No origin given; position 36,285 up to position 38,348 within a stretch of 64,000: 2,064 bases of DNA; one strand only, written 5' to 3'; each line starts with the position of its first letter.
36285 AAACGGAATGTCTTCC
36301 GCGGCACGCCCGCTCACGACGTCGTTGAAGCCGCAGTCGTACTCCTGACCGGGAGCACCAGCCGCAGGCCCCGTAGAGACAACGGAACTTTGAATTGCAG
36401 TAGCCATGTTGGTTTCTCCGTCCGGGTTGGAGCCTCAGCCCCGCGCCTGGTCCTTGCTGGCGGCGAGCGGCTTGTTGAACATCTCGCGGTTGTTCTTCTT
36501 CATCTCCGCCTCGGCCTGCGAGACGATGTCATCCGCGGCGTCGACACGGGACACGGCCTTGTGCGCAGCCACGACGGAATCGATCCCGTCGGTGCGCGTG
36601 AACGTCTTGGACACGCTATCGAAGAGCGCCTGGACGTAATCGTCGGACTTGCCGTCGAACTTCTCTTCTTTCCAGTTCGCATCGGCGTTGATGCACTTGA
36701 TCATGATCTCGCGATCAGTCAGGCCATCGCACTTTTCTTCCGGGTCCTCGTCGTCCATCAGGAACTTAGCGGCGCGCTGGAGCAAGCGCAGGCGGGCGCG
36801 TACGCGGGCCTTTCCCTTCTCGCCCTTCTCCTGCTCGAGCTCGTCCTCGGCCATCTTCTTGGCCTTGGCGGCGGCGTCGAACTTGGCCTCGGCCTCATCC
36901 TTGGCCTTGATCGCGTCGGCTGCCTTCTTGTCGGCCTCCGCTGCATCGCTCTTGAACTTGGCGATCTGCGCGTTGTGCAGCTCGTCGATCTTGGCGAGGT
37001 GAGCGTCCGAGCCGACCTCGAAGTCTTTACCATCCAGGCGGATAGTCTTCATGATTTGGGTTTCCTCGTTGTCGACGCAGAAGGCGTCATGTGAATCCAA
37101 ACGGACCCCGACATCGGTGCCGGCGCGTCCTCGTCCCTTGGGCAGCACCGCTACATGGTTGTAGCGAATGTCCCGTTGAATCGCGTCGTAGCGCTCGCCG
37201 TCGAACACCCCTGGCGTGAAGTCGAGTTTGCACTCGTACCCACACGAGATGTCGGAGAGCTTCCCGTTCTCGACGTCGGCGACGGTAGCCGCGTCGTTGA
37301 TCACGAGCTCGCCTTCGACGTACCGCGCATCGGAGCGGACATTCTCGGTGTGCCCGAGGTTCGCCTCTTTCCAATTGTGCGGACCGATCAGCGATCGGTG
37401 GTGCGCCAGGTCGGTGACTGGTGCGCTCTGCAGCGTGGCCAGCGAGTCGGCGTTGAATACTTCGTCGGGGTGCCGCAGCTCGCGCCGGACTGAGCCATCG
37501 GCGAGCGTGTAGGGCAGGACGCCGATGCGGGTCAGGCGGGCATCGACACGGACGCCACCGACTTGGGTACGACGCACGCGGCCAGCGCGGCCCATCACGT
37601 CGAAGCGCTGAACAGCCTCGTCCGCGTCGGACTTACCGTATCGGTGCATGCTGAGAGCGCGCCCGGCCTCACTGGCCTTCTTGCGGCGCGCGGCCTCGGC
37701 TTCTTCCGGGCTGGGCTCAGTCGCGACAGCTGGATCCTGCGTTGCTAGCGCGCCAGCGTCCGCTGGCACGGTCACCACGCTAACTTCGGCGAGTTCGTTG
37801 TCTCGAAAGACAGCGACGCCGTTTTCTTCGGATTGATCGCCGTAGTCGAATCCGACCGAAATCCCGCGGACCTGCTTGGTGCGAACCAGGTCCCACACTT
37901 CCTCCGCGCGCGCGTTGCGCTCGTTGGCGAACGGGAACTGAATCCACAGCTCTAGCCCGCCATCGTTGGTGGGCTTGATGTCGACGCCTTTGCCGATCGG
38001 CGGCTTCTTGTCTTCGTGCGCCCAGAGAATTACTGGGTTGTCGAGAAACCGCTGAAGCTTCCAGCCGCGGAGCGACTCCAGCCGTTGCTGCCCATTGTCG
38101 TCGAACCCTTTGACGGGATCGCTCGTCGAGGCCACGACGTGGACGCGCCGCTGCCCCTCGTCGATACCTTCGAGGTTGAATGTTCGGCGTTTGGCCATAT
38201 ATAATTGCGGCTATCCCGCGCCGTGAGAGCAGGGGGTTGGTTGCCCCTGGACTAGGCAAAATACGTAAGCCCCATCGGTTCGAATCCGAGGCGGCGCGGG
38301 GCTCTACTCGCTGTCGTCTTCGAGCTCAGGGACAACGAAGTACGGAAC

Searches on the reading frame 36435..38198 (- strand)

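Call 57: search_protein_families(library=phrogs, proteins=[window:36435-38198:-], max_evalue=0.00001)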
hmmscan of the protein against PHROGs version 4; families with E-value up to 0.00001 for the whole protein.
window:36435-38198:- (587 aa): 11 families
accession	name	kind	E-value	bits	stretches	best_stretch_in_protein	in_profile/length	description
phrog_530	-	head and packaging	2.3e-77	261.8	1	191-572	15-381/390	head maturation protease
phrog_12864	-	head and packaging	2e-33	117.2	1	232-448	76-281/468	head maturation protease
phrog_2229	-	head and packaging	7.1e-27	95.8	1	241-515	61-308/428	head maturation protease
phrog_617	-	head and packaging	4.9e-19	69.6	1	5-173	11-181/626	major head protein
phrog_3778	-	head and packaging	3.5e-18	66.8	1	284-566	247-464/593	head maturation protease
phrog_16985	-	unknown function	8.2e-18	65.7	1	241-448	54-256/436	-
phrog_1961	-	unknown function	1.1e-16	62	1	241-507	54-305/417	-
phrog_80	-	head and packaging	1e-13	52.4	1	50-182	270-409/607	head maturation protease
phrog_30637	-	unknown function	8.6e-13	48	1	277-462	816-1007/1119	-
phrog_11321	-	unknown function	4.5e-11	43.8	1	45-157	23-141/327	-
phrog_3244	-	head and packaging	2.5e-09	38.3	1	40-183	58-205/326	head maturation protease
